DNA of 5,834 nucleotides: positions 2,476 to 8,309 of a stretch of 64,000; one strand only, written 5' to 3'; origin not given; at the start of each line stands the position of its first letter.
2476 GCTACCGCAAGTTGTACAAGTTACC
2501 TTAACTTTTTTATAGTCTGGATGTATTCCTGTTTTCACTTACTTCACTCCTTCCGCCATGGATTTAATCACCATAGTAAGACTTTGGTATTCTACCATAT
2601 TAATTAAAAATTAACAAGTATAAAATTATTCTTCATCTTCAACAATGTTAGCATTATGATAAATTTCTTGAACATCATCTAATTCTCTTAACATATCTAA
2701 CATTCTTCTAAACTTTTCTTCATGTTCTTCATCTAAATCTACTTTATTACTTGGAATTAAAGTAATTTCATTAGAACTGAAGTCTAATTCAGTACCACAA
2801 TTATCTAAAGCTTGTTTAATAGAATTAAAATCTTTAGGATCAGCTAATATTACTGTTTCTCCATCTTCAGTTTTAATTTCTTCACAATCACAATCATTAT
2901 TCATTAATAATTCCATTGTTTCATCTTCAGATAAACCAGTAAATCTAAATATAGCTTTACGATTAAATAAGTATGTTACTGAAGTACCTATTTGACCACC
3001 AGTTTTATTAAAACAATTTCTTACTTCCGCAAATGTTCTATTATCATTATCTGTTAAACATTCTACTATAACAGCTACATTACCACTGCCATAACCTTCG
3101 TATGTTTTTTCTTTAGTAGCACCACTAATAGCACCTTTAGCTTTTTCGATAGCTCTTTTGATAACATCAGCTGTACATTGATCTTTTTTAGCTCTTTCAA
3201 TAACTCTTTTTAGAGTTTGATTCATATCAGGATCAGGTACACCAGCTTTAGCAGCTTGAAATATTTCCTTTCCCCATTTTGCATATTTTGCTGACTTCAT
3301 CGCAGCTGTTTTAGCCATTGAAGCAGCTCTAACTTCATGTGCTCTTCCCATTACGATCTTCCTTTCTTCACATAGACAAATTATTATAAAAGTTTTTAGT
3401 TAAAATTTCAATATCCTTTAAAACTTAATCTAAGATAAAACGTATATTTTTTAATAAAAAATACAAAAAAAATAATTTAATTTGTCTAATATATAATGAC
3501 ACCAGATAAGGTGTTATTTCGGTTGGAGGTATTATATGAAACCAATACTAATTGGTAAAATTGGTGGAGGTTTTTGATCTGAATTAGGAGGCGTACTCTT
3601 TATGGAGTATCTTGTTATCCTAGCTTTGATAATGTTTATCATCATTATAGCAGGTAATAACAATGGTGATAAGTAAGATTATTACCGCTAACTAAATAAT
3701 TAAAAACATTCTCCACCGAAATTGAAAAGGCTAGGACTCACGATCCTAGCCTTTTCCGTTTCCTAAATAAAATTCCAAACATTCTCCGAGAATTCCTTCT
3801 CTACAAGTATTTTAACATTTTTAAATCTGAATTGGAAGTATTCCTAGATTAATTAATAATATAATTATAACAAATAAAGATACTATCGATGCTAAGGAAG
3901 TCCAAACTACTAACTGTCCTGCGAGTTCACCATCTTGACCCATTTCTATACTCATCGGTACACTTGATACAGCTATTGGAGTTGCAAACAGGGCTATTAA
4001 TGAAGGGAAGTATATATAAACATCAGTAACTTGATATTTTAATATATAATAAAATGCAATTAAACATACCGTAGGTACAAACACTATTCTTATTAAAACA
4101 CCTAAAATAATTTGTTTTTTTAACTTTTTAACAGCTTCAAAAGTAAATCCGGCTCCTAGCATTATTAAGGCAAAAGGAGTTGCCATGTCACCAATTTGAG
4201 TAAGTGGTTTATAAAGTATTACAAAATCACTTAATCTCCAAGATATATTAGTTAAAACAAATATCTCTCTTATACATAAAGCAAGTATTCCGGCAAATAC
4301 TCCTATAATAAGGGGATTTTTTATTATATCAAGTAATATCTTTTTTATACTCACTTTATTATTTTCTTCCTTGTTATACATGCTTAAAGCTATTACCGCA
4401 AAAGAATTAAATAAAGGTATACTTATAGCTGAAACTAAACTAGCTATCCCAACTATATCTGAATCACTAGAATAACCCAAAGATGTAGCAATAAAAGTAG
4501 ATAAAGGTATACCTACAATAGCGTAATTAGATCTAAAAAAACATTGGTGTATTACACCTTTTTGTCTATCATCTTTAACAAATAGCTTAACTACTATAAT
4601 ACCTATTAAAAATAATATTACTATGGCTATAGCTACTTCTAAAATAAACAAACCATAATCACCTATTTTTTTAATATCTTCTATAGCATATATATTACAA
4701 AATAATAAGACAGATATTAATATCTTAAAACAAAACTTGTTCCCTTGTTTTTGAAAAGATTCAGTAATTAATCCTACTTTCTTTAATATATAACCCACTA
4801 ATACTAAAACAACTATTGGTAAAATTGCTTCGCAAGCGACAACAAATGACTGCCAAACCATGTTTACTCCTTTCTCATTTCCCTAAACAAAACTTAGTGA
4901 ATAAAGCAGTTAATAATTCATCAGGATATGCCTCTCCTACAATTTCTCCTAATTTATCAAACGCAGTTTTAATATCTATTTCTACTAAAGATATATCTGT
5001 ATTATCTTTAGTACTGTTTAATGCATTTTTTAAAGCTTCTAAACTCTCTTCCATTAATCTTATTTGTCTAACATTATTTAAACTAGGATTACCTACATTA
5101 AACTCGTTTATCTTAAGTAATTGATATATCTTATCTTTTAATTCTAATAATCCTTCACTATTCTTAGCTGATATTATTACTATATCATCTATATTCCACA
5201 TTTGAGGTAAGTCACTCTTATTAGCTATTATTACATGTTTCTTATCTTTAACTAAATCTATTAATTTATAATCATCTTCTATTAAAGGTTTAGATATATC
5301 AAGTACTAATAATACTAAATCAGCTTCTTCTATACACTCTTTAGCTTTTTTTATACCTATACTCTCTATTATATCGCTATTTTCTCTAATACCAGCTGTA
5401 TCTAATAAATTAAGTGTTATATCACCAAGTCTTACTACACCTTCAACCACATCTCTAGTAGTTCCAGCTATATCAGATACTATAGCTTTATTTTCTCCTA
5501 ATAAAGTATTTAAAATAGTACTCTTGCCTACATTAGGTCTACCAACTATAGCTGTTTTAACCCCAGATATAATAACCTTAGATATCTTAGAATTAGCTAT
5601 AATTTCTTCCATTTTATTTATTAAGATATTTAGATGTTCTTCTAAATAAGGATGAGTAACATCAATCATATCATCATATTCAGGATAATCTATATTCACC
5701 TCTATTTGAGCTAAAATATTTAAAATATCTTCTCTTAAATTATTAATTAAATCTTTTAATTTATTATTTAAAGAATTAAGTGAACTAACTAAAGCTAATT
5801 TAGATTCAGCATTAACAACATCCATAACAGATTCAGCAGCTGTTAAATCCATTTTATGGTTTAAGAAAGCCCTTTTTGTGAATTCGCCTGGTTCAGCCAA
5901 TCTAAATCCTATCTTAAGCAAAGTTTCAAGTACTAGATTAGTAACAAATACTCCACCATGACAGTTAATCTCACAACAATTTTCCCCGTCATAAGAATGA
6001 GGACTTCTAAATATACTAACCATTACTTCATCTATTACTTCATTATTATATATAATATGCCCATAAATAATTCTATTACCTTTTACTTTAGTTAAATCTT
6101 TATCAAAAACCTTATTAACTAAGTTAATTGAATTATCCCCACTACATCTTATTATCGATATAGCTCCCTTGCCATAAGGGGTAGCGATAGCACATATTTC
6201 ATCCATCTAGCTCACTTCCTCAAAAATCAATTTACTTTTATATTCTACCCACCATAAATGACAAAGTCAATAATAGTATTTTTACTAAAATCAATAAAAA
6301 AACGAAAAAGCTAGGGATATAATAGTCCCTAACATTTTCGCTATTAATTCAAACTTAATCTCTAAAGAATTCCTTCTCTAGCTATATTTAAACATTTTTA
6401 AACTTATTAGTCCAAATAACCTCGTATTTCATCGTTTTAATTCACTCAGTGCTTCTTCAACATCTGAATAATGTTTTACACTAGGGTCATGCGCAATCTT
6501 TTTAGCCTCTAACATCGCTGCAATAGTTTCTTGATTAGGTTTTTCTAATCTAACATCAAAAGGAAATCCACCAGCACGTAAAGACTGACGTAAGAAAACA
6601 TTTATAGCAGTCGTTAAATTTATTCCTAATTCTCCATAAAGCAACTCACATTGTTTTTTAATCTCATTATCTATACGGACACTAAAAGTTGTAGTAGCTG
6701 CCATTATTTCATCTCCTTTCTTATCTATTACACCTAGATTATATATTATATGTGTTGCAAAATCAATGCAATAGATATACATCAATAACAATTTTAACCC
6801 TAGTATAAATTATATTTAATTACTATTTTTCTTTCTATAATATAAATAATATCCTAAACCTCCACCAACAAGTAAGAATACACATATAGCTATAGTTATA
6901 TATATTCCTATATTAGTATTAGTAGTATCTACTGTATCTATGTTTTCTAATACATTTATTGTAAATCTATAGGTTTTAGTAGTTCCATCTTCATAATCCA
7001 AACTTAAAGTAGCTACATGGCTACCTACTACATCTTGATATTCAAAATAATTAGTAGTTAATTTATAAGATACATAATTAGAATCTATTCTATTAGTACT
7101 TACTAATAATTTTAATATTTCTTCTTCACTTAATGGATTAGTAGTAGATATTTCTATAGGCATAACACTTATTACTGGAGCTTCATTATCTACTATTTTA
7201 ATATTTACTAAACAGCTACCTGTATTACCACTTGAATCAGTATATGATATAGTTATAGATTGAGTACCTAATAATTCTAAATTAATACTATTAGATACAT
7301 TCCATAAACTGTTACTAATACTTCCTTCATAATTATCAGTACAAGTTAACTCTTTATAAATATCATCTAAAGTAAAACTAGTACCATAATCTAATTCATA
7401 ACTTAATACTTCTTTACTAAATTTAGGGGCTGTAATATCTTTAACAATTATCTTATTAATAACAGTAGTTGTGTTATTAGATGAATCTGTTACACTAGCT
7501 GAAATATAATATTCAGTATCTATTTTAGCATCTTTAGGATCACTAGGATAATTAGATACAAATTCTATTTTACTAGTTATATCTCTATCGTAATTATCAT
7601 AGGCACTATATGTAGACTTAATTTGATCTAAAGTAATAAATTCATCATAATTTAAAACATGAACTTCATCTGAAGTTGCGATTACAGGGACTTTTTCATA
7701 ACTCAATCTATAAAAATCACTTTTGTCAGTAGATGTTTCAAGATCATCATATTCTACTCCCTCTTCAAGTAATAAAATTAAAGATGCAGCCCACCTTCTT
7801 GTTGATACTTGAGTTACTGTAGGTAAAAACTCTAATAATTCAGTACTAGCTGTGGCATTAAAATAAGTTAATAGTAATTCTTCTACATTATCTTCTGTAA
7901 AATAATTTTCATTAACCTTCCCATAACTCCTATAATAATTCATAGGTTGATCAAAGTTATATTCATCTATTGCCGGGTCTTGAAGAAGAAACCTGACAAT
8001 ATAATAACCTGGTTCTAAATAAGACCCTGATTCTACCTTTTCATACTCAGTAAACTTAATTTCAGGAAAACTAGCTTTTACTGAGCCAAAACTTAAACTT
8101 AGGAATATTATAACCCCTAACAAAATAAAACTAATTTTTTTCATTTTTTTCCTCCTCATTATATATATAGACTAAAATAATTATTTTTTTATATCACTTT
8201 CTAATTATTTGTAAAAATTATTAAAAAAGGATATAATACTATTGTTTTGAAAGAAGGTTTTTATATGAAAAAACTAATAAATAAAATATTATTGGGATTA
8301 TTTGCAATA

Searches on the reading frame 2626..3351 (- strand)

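Call 52: search_protein_families(library=pfam, proteins=[window:2626-3351:-], max_evalue=0.001)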
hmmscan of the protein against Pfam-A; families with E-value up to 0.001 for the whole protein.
window:2626-3351:- (241 aa): 3 families
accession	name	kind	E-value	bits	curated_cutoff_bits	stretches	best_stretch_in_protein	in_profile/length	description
PF01709.26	Transcrip_reg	-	1.4e-50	171.6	27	1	80-234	2-160/160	TACO1/YebC second and third domain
PF20772.2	TACO1_YebC_N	-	3.2e-18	66.4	36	1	6-73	4-72/73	TACO1/YebC protein N-terminal domain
PF20891.2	DUF6844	-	0.00076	20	27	0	46-104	29-88/97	Domain of unknown function (DUF6844)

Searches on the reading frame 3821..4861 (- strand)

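Call 52: search_protein_families(library=pfam, proteins=[window:3821-4861:-], max_evalue=0.001)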
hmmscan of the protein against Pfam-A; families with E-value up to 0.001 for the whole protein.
window:3821-4861:- (346 aa): 1 family
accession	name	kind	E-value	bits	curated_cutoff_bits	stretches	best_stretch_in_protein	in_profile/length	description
PF03547.23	Mem_trans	-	8.6e-18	64.5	25.7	1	9-333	2-343/343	Membrane transport protein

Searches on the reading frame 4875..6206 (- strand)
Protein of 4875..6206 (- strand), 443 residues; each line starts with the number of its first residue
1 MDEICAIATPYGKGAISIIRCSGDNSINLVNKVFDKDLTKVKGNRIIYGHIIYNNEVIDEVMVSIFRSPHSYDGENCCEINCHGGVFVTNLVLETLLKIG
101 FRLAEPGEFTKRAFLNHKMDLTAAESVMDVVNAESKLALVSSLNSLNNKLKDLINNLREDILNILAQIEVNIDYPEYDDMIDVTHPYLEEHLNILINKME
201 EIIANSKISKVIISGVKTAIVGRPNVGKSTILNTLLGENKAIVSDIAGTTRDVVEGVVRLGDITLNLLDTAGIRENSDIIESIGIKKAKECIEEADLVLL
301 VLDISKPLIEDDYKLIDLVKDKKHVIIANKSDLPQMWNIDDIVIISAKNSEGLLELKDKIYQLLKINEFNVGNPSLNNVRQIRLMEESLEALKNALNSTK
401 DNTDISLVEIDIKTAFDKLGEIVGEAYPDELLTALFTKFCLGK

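Call 52: search_protein_families(library=pfam, proteins=[window:4875-6206:-], max_evalue=0.001)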
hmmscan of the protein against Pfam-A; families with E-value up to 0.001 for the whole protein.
window:4875-6206:- (443 aa): 6 families
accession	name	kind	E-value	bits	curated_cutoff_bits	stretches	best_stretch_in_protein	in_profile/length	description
PF12631.12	MnmE_helical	-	7.4e-47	160.6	40.1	1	121-440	1-211/211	MnmE helical domain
PF10396.14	TrmE_N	-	1.1e-39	135.7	29.8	1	4-118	2-117/117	GTP-binding protein TrmE N-terminus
PF01926.29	MMR_HSR1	-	1.1e-26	93.6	21.9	1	218-330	2-113/113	50S ribosome-binding GTPase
PF02421.24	FeoB_N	-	4.5e-09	36.4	27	1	217-326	2-109/156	Ferrous iron transport protein B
PF00350.29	Dynamin_N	-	8.8e-06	26.3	27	0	219-253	2-35/168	Dynamin family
PF04548.22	AIG1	-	2.9e-05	23.9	27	1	220-319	5-107/212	AIG1 family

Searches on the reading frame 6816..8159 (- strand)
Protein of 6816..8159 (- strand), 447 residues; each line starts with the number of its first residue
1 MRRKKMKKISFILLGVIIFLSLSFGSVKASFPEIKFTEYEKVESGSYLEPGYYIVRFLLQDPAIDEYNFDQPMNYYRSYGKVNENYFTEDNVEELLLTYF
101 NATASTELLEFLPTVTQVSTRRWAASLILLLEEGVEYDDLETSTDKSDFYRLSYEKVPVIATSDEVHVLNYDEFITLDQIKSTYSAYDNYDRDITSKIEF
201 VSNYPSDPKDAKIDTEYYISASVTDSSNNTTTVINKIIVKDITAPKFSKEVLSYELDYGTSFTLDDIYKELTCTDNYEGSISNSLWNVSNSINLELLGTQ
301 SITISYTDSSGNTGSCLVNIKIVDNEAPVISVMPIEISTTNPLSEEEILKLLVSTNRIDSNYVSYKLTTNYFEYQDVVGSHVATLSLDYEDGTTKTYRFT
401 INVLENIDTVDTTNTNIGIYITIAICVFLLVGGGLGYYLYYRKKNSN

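Call 52: search_protein_families(library=pfam, proteins=[window:6816-8159:-], max_evalue=0.001)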
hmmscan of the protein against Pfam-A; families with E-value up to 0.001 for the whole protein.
window:6816-8159:- (447 aa): 0 families

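Call 59: search_protein_families(library=pfam, proteins=[window:6816-8159:-], max_evalue=0.01)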
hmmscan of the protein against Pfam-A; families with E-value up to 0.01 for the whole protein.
window:6816-8159:- (447 aa): 1 family
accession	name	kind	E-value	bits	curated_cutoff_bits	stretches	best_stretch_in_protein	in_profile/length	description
PF02494.22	HYR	-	0.0043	17.8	21.7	0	263-322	24-81/81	HYR domain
